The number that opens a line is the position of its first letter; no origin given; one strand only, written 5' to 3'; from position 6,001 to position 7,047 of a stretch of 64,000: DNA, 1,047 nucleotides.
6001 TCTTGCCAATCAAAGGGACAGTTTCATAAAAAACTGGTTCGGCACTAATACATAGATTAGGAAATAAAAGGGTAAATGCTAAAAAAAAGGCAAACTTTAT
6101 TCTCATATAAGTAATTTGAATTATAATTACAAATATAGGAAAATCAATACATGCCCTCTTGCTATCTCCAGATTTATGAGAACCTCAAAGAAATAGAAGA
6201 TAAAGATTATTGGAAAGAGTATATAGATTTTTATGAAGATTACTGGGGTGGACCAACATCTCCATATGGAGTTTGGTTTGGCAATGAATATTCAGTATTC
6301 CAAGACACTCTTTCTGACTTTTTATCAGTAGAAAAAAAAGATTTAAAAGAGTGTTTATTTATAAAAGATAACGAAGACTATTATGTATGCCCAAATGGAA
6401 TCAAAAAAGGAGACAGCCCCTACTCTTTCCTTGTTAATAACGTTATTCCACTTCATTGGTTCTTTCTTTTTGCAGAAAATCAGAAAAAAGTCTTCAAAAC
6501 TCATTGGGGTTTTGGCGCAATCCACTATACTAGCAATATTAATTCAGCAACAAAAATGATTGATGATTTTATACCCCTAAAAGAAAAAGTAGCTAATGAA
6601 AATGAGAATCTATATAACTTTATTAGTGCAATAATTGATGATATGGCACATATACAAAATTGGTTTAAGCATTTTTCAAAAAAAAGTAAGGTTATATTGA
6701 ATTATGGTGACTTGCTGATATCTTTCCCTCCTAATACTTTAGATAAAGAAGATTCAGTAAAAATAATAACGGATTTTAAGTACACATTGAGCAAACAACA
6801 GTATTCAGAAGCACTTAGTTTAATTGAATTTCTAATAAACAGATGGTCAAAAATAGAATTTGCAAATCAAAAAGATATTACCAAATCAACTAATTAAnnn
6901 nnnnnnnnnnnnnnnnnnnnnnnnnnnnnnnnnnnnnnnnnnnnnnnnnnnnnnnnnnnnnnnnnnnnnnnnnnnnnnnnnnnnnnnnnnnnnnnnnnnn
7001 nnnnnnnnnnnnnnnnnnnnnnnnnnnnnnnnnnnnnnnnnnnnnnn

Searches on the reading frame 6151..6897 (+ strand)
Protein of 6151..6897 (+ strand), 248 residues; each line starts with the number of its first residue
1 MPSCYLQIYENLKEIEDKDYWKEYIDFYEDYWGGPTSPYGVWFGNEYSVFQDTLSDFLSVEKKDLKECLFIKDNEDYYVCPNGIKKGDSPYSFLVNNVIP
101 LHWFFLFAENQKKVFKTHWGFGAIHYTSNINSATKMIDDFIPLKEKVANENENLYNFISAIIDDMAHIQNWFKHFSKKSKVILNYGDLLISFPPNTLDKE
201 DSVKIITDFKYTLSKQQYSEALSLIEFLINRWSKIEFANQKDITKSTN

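Call 4: search_protein_families(library=pfam, proteins=[window:6151-6897:+], max_evalue=1)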
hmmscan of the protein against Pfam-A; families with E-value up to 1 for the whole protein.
window:6151-6897:+ (248 aa): 1 family
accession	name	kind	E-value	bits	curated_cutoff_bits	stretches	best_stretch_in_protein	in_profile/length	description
PF18363.6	PI_PP_I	-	0.029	15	28.5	1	102-184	3-80/94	Phosphoinositide phosphatase insertion domain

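Call 5: search_protein_families(library=ncbifam, proteins=[window:6151-6897:+], max_evalue=1)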
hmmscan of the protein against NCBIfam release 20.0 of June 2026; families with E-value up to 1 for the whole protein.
window:6151-6897:+ (248 aa): 0 families

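Call 6: search_protein_families(library=padloc, proteins=[window:6151-6897:+], max_evalue=1)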
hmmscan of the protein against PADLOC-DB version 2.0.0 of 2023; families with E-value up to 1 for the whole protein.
window:6151-6897:+ (248 aa): 2 families
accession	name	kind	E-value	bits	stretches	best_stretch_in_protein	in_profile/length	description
PDLC04996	PDC-S32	-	0.0093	13.6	1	152-236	29-107/280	-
PDLC04997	PDC-S32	-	0.28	8.8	1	151-247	33-126/285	-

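Call 7: search_protein_families(library=phrogs, proteins=[window:6151-6897:+], max_evalue=1)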
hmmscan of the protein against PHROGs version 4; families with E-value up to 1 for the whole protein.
window:6151-6897:+ (248 aa): 0 families

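Call 17: find_homologous_proteins(query=window:6151-6897:+, max_evalue=0.001)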
Query window:6151-6897:+ (248 aa): 46 proteins with E <= 0.001 among 251 candidates.
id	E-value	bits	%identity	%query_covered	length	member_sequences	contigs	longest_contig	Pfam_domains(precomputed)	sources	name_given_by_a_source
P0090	7.3e-165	565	99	100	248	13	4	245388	PF26312.1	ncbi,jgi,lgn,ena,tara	tara:strand:+ start:16387 stop:17133 length:747 start_codon:yes stop_codon:yes gene_type:complete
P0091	1.7e-133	462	78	100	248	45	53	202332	PF26312.1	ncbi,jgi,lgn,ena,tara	jgi:hypothetical protein|tara:strand:- start:18456 stop:19202 length:747 start_codon:yes stop_codon:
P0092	2.7e-104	366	63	100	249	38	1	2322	PF26312.1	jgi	-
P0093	2.7e-91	324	56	100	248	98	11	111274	PF26312.1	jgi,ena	-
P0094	4.0e-91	323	57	100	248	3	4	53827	PF26312.1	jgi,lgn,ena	-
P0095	4.6e-90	320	55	100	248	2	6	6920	PF26312.1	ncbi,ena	-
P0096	1.8e-89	318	55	100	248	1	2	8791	PF26312.1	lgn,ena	-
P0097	7.6e-89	316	55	100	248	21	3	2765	PF26312.1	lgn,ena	-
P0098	9.7e-88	312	53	100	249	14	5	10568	PF26312.1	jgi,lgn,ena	-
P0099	9.6e-87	309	54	100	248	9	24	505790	PF26312.1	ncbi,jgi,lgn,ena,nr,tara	ncbi:hypothetical protein CL651_004200 [bacterium]|nr:hypothetical protein [bacterium]|tara:strand:+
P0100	5.3e-86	306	54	100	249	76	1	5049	PF26312.1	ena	-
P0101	1.2e-85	305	55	98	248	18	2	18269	PF26312.1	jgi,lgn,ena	-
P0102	3.1e-85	304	53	100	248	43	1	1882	PF26312.1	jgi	-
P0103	3.4e-85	304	54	100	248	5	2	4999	PF26312.1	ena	-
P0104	7.6e-84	299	52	100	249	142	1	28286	PF26312.1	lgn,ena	-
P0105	3.8e-82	294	51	100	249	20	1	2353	PF26312.1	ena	-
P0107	5.9e-57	211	65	60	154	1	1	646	PF26312.1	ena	-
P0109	4.3e-51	192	39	100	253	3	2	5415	PF26312.1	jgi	jgi:hypothetical protein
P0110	1.0e-49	188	38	100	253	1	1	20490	PF26312.1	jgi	-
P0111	2.0e-49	187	39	100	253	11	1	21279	PF26312.1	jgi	jgi:hypothetical protein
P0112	2.2e-49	186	37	100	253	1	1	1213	PF26312.1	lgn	-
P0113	2.6e-49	186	37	100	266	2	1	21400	PF26312.1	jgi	-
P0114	5.5e-49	185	39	99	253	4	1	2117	PF26312.1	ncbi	-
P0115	1.4e-46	177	40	95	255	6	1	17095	PF26312.1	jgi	-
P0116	3.8e-46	176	36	100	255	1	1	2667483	PF26312.1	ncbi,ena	-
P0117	5.2e-46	175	37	98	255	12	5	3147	PF26312.1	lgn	-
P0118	6.8e-43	165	38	98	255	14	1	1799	PF26312.1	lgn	-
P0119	3.0e-42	163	46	76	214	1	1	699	PF26312.1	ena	-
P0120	2.0e-41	160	33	98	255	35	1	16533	PF26312.1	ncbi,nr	ncbi:MAG: hypothetical protein IT344_00090 [Candidatus Dadabacteria bacterium]|nr:hypothetical prote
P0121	6.5e-41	159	37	95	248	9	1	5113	PF26312.1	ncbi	-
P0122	1.9e-40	157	37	99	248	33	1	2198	PF26312.1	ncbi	-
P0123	3.5e-40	156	34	98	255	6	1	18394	PF26312.1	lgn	-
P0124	4.8e-40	156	35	95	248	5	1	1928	PF26312.1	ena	-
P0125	5.2e-40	156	33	98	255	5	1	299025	PF26312.1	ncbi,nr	ncbi:MAG TPA: hypothetical protein PKC29_07210 [Thermodesulfobacteriota bacterium]|nr:hypothetical p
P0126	1.3e-39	154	67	44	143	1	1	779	PF26312.1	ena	-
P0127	2.1e-39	154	35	88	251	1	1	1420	PF26312.1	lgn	-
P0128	9.3e-39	152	35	100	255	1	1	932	PF26312.1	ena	-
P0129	2.6e-38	150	35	95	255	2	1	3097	PF26312.1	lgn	-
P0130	6.9e-38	149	35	100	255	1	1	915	PF26312.1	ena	-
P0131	8.1e-38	149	33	92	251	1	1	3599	PF26312.1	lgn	-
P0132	5.6e-34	136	37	82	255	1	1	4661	PF26312.1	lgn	-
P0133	1.3e-33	135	62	42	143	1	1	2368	PF26312.1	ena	-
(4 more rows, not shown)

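Call 18: find_encoding_contigs(protein=P0116, flank=8000, max_places=2)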
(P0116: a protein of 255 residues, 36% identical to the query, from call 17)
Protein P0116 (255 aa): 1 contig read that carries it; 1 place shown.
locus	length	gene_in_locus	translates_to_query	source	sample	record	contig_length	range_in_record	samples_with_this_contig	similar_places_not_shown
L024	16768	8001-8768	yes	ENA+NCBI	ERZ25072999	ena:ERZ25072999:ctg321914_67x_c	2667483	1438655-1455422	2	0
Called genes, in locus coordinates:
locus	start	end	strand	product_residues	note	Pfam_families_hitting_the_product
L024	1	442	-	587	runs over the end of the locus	PF13231:PMT_2 (weak), PF13424:TPR_12 (faint), PF07719:TPR_2 (faint), PF13181:TPR_8 (faint), PF14559:TPR_19 (faint)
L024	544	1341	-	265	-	PF01996:F420_ligase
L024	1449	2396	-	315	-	-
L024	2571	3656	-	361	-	-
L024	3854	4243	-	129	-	-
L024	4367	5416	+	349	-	PF01118:Semialdhyde_dh, PF22698:Semialdhyde_dhC_1, PF02774:Semialdhyde_dhC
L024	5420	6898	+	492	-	PF00501:AMP-binding, PF13193:AMP-binding_C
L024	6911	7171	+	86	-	PF00550:PP-binding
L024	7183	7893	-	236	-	PF13411:MerR_1 (weak)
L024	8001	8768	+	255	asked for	PF26312:DUF8083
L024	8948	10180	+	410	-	PF04542:Sigma70_r2, PF04539:Sigma70_r3, PF04545:Sigma70_r4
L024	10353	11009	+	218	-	PF00730:HhH-GPD, PF00633:HHH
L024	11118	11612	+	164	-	PF00499:Oxidored_q3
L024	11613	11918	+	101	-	PF00420:Oxidored_q2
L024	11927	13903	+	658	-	PF00662:Proton_antipo_N, PF00361:Proton_antipo_M, PF01010:Proton_antipo_C (weak)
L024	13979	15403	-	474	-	PF03951:Gln-synt_N, PF00120:Gln-synt_C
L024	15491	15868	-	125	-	PF00543:P-II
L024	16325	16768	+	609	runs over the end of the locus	PF05157:MshEN, PF00072:Response_reg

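Call 19: find_encoding_contigs(protein=P0125, flank=8000, max_places=2)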
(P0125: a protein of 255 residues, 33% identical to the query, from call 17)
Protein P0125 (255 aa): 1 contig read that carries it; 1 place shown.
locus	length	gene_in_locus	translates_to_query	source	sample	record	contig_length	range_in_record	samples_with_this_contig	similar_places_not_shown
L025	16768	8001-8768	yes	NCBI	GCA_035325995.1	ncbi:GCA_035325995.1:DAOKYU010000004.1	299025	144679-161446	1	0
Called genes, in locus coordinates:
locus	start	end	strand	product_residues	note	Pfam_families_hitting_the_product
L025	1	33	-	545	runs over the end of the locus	PF01565:FAD_binding_4, PF02913:FAD-oxidase_C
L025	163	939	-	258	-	PF00480:ROK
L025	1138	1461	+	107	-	PF00893:Multi_Drug_Res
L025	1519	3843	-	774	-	PF00122:E1-E2_ATPase, PF00702:Hydrolase, PF01814:Hemerythrin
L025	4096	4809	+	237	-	PF00106:adh_short, PF08659:KR, PF13561:adh_short_C2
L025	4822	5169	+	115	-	PF02152:FolB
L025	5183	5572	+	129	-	PF01288:HPPK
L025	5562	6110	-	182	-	PF07366:SnoaL, PF12680:SnoaL_2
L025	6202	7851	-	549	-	PF01266:DAO (faint), PF01494:FAD_binding_3, PF13450:NAD_binding_8 (faint), PF21274:Rng_hyd_C (faint)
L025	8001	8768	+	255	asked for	PF26312:DUF8083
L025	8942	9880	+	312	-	PF00165:HTH_AraC (weak), PF12833:HTH_18, PF01035:DNA_binding_1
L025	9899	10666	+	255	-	PF00106:adh_short, PF08659:KR, PF23441:SDR (weak), PF13561:adh_short_C2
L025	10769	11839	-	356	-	PF13739:PdaC, PF11738:DUF3298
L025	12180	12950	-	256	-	PF00459:Inositol_P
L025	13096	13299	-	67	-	PF04024:PspC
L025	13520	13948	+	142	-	PF22636:FlK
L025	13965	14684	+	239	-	PF00702:Hydrolase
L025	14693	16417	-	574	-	PF00664:ABC_membrane, PF00005:ABC_tran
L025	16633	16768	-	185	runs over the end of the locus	-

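Call 76: search_solved_structures(query=A6, max_evalue=10)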
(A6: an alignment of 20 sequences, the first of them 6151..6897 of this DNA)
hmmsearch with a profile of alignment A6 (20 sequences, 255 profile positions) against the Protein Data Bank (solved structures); distinct sequences matched with E-value up to 10: 4.
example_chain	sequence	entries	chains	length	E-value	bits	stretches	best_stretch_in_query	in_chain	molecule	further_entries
8ec3_A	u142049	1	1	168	0.0013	21.5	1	125-244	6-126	Fibronectin-binding protein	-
6tb3_BW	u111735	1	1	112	0.36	13.5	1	130-183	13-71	General negative regulator of transcription subunit 5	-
3hgf_A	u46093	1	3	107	0.57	12.8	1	136-221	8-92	Rhoptry protein fragment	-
7tbi_M1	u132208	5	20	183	1.3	11.7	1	137-183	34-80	Nsp1 | NUP62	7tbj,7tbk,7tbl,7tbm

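Call 77: search_protein_families(library=pfam, alignment_id=A6, max_evalue=0.1)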
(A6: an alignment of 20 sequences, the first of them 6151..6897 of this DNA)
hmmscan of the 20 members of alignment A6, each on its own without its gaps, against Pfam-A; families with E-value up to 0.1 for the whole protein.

A. member 1, window:6151-6897:+ (248 aa): 1 family
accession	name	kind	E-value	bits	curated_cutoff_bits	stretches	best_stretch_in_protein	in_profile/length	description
PF18363.6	PI_PP_I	-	0.029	15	28.5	1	102-184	3-80/94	Phosphoinositide phosphatase insertion domain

B. families by the number of members that match (of 20 scanned): 9 families
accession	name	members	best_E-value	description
PF14523.12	Syntaxin_2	1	0.01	Syntaxin-like protein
PF09372.15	PRANC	1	0.01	PRANC domain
PF20962.2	Phage_p2_ORF12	1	0.013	Lactococcus lactis phage p2, ORF12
PF18363.6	PI_PP_I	1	0.029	Phosphoinositide phosphatase insertion domain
PF18077.6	DUF5595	1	0.041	Domain of unknown function (DUF5595)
PF14276.11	DUF4363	1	0.044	Domain of unknown function (DUF4363)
PF17140.10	DUF5113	1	0.057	Domain of unknown function (DUF5113)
PF17550.7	PsaF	1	0.075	Family of unknown function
PF01923.23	Cob_adeno_trans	1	0.079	Cobalamin adenosyltransferase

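Call 78: find_encoding_contigs(protein=P0113, flank=10000, max_places=2)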
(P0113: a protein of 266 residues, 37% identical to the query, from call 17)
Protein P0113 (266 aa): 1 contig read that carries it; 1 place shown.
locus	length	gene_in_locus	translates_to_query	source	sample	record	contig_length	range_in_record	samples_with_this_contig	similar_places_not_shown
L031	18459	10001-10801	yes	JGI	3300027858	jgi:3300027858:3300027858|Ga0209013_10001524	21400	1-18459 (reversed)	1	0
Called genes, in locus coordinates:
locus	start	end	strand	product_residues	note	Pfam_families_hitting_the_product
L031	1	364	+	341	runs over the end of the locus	PF08240:ADH_N, PF16912:Glu_dehyd_C (weak), PF00107:ADH_zinc_N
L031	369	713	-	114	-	PF04020:Phage_holin_4_2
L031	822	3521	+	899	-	PF02739:5_3_exonuc_N, PF01367:5_3_exonuc, PF01612:DNA_pol_A_exo1, PF22619:DNA_polI_exo1, PF00476:DNA_pol_A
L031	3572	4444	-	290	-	PF13620:CarboxypepD_reg (faint)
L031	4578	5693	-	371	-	-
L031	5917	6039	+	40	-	-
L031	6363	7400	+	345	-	PF01118:Semialdhyde_dh, PF22698:Semialdhyde_dhC_1, PF02774:Semialdhyde_dhC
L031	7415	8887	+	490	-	PF00501:AMP-binding, PF13193:AMP-binding_C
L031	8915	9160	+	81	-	PF00550:PP-binding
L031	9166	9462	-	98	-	-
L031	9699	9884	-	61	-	-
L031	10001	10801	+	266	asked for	PF26312:DUF8083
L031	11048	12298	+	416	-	PF04542:Sigma70_r2, PF04539:Sigma70_r3, PF04545:Sigma70_r4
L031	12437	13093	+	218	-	PF00730:HhH-GPD, PF00633:HHH (weak)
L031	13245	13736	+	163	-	-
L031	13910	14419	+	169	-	PF00499:Oxidored_q3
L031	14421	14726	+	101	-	PF00420:Oxidored_q2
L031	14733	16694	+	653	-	PF00662:Proton_antipo_N, PF00361:Proton_antipo_M, PF01010:Proton_antipo_C (weak)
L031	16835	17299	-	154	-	-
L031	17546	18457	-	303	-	?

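Call 79: find_encoding_contigs(protein=P0115, flank=10000, max_places=2)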
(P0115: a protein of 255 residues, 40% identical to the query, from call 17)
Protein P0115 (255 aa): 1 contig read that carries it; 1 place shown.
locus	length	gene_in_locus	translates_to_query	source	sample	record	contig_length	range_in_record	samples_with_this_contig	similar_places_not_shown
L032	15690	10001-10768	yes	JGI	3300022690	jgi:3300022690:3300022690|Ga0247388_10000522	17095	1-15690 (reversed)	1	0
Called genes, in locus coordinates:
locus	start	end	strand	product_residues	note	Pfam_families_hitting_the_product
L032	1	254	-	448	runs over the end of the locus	PF01943:Polysacc_synt, PF13440:Polysacc_synt_3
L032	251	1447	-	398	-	PF08323:Glyco_transf_5 (weak), PF13439:Glyco_transf_4, PF00534:Glycos_transf_1, PF13692:Glyco_trans_1_4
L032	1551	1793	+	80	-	-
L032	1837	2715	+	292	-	PF02899:Phage_int_SAM_1, PF13495:Phage_int_SAM_4 (weak), PF00589:Phage_integrase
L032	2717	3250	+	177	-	PF00227:Proteasome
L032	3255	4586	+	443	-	PF00004:AAA, PF07728:AAA_5 (faint), PF07724:AAA_2, PF00004:AAA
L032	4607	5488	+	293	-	PF00696:AA_kinase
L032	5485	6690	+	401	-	PF00202:Aminotran_3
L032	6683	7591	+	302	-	PF02729:OTCace_N, PF00185:OTCace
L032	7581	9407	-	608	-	PF01541:GIY-YIG, PF27096:UvrC_M, PF02151:UVR (weak), PF22920:UvrC_RNaseH, PF08459:UvrC_RNaseH_dom, PF12826:HHH_2 (weak)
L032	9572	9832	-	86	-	-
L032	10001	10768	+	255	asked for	PF26312:DUF8083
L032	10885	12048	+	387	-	PF04542:Sigma70_r2, PF04539:Sigma70_r3, PF04545:Sigma70_r4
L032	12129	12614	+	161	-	PF01035:DNA_binding_1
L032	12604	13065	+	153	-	PF04608:PgpA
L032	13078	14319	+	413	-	PF00994:MoCF_biosynth, PF18146:CinA_KH, PF02464:CinA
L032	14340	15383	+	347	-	PF00154:RecA_N, PF08423:Rad51, PF06745:ATPase (weak), PF01637:ATPase_2 (weak), PF27531:MT3502_N (weak), PF21096:RecA_C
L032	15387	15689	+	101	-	?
